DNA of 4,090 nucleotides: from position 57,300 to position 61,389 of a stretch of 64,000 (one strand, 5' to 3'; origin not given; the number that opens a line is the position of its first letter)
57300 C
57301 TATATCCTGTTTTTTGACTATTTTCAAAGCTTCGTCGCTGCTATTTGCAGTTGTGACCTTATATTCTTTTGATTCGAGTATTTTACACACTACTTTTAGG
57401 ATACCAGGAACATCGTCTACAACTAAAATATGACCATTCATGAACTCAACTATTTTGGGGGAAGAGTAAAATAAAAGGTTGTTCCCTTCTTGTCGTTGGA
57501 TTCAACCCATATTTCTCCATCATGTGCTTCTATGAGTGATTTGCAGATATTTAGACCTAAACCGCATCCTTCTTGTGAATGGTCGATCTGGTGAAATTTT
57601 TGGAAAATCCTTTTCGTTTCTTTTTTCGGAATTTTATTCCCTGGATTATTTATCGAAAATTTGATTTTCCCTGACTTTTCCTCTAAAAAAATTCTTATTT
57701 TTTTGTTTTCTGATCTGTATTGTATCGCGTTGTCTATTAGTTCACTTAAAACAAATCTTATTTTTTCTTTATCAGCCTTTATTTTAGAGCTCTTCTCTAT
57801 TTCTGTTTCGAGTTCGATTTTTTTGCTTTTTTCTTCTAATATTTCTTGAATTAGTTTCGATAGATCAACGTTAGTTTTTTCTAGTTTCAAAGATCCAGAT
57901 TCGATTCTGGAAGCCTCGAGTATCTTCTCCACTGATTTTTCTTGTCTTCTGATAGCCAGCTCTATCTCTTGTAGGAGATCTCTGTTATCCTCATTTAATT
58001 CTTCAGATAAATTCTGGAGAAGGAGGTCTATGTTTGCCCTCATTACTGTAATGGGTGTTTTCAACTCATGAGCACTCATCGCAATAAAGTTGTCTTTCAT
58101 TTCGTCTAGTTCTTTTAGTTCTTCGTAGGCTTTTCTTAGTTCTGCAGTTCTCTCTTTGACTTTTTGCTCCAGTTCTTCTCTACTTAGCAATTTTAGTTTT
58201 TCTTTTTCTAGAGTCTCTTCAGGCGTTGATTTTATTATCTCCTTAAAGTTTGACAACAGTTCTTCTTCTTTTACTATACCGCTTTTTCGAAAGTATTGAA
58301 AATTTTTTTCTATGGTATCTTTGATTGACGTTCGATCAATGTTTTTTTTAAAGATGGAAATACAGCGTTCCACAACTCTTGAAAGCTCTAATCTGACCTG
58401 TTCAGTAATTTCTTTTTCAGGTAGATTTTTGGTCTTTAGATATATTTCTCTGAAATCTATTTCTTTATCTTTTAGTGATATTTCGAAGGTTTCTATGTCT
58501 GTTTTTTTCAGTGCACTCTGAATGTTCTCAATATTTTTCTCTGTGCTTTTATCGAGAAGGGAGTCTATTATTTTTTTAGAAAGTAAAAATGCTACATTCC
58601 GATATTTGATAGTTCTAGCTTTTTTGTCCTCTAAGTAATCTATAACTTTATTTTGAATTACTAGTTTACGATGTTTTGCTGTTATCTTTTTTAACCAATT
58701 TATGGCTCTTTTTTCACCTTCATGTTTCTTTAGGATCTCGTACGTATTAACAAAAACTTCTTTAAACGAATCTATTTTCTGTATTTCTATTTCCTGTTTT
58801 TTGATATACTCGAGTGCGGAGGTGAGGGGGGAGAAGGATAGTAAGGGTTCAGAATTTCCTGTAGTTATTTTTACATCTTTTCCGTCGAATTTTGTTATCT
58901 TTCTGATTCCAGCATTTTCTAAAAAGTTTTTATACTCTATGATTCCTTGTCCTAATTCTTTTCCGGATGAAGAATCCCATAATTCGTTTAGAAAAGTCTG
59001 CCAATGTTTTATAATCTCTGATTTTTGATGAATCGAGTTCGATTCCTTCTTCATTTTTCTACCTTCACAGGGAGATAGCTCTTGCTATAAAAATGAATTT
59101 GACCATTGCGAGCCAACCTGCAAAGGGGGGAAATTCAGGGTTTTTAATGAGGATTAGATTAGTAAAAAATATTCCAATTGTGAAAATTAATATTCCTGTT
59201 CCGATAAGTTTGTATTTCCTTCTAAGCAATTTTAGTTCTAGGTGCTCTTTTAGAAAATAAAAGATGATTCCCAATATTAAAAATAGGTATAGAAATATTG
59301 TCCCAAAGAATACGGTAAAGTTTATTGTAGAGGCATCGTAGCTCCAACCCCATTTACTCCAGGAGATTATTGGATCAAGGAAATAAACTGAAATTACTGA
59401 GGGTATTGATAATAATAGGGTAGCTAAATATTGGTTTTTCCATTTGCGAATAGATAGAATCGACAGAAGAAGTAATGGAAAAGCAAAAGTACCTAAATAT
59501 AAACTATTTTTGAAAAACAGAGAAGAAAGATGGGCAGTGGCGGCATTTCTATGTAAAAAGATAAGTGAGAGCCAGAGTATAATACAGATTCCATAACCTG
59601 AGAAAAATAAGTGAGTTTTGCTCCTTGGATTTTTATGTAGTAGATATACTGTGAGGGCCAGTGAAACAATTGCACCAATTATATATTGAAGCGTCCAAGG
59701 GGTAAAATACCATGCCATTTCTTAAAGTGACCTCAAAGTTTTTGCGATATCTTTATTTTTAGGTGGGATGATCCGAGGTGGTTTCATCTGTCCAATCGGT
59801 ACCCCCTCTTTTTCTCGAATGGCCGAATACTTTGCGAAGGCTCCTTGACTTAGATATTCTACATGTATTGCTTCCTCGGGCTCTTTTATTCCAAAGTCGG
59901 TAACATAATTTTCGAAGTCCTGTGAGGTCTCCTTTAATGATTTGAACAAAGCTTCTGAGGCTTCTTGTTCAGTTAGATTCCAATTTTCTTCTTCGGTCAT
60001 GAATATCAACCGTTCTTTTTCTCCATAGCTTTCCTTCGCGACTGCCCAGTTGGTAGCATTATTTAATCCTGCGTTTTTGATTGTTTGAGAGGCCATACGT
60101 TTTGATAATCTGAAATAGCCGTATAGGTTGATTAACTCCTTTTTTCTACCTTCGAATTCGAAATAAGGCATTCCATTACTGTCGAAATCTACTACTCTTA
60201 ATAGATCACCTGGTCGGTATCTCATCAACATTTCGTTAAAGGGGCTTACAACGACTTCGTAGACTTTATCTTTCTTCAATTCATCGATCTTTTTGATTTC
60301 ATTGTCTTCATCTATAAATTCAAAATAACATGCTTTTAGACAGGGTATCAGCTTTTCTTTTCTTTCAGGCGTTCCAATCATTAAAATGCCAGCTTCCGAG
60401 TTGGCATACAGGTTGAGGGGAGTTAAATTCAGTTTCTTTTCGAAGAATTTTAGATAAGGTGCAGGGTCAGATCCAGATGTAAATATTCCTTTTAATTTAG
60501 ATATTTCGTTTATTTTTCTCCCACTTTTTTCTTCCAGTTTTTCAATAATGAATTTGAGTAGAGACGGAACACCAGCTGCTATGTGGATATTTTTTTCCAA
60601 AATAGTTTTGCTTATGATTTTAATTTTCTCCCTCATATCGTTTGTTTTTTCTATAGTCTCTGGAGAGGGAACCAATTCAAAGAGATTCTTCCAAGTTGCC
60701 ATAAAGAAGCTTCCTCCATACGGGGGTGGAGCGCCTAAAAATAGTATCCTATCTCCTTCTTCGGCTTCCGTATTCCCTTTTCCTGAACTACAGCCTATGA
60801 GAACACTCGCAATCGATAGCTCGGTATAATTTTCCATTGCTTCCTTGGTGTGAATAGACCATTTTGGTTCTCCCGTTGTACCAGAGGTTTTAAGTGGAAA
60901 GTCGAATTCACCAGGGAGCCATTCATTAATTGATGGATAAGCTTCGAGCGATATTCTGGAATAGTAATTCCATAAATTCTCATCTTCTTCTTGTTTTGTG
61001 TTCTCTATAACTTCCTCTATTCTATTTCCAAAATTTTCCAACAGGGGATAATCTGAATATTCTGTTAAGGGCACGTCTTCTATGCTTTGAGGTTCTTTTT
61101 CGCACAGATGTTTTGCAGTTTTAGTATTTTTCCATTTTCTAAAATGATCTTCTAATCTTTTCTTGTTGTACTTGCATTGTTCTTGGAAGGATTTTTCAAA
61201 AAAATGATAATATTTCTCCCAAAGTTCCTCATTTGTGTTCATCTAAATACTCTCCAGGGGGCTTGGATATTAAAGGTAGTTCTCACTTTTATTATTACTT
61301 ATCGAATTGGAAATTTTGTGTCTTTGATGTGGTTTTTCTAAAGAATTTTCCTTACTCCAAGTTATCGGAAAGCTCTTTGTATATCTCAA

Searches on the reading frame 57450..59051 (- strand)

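Call 29: search_protein_families(library=pfam, proteins=[window:57450-59051:-], max_evalue=0.00001)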
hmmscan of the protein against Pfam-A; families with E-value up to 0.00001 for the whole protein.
window:57450-59051:- (533 aa): 4 families
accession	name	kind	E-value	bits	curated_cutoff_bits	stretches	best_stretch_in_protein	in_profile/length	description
PF02518.31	HATPase_c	-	1.6e-26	93.4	26.4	1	427-532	2-109/111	Histidine kinase-, DNA gyrase B-, and HSP90-like ATPase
PF00512.31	HisKA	-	1.3e-13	51.2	26.9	1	319-386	2-66/66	His Kinase A (phospho-acceptor) domain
PF14501.12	HATPase_c_5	-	3e-06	27.5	22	0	431-522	6-94/102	GHKL domain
PF13581.12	HATPase_c_2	-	7.7e-06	26.4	27.4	0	426-513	27-113/127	Histidine kinase-like ATPase domain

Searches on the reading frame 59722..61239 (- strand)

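Call 29: search_protein_families(library=pfam, proteins=[window:59722-61239:-], max_evalue=0.00001)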
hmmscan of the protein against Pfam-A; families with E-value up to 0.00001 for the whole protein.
window:59722-61239:- (505 aa): 2 families
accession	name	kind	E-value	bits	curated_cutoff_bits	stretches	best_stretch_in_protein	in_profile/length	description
PF23571.1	GH3_M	-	2.2e-09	37.7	23.6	1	300-365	4-75/75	GH3 family central domain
PF00501.34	AMP-binding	-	7.6e-08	32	29.9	1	118-298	170-341/384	AMP-binding enzyme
